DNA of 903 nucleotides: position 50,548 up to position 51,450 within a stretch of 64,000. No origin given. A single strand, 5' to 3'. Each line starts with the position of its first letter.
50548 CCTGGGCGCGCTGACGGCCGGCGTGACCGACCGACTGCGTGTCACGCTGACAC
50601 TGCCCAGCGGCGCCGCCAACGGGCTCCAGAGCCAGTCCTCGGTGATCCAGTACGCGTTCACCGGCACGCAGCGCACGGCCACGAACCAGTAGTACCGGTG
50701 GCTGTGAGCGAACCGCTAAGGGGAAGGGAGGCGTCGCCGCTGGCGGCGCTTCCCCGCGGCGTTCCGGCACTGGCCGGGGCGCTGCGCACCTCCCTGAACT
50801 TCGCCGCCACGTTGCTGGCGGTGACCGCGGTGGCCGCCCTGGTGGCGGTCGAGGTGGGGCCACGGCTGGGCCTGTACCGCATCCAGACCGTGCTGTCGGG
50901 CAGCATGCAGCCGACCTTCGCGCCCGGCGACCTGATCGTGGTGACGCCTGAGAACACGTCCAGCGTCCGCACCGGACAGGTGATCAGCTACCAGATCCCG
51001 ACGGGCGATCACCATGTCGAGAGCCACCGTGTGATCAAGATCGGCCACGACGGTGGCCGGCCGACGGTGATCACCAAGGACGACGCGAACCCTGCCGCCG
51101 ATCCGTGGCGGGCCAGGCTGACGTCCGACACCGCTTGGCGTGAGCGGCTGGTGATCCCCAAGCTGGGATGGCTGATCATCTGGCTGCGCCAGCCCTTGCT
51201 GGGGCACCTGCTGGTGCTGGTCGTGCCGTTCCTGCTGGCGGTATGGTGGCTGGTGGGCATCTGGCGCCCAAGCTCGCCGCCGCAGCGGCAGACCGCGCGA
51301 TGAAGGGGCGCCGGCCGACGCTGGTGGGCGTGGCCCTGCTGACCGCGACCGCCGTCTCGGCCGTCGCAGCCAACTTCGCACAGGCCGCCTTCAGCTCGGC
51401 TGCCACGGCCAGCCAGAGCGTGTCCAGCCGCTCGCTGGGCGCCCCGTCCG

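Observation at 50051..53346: SipW-type signal peptidase cluster with two cognate-signal exported proteins and a Tad-type pseudopilin: a candidate uncharacterised surface-fibre system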

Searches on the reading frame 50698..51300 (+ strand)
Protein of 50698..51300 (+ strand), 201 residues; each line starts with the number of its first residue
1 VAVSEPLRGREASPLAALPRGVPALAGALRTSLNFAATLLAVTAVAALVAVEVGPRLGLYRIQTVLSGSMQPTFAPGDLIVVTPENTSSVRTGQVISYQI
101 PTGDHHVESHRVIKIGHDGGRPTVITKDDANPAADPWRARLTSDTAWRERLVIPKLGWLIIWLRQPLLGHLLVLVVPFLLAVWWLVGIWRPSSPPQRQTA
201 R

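Call 7: search_protein_families(library=pfam, max_evalue=1, proteins=[window:50698-51300:+])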
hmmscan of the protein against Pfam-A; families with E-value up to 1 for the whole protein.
window:50698-51300:+ (201 aa): 2 families
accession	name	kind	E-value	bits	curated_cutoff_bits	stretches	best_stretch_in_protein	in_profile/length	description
PF10502.14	Peptidase_S26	-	0.00052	20.5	22.9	1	43-105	7-70/168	Signal peptidase, peptidase S26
PF00717.28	Peptidase_S24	-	0.021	15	23.3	1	64-100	39-73/116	Peptidase S24-like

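Call 8: search_protein_families(library=ncbifam, max_evalue=1, proteins=[window:50698-51300:+])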
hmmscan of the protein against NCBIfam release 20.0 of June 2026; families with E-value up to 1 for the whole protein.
window:50698-51300:+ (201 aa): 4 families
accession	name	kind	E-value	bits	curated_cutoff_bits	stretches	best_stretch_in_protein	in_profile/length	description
TIGR02228.1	sigpep_I_arch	equivalog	8.3e-19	68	51.85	1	39-183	14-152/158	signal peptidase I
NF046067.1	SigPepSipWBacil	equivalog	1.9e-16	60.2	190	1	37-186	15-163/189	signal peptidase I SipW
TIGR02227.1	sigpep_I_bact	equivalog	0.00043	20.2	47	1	52-113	12-75/162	signal peptidase I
TIGR02754.1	sod_Ni_protease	equivalog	0.021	15.3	63.25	1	67-102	5-42/90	nickel-type superoxide dismutase maturation protease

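Call 54: search_solved_structures(query=window:50698-51300:+, max_evalue=1, show_alignments=1)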
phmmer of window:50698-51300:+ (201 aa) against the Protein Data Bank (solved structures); distinct sequences matched with E-value up to 1: 4.
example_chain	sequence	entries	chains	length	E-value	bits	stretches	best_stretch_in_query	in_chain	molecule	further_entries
7p2q_A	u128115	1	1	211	1.3e-07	34.8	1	62-138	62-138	Signal peptidase complex catalytic subunit SEC11C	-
7p2p_A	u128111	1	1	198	4.9e-07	32.9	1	62-149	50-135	Signal peptidase complex catalytic subunit SEC11A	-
9rjb_A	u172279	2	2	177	1.1e-06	31.8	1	62-149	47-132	Signal peptidase complex catalytic subunit SEC11A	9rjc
9k9w_a9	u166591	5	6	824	0.027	17.4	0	29-75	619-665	Glr1262 protein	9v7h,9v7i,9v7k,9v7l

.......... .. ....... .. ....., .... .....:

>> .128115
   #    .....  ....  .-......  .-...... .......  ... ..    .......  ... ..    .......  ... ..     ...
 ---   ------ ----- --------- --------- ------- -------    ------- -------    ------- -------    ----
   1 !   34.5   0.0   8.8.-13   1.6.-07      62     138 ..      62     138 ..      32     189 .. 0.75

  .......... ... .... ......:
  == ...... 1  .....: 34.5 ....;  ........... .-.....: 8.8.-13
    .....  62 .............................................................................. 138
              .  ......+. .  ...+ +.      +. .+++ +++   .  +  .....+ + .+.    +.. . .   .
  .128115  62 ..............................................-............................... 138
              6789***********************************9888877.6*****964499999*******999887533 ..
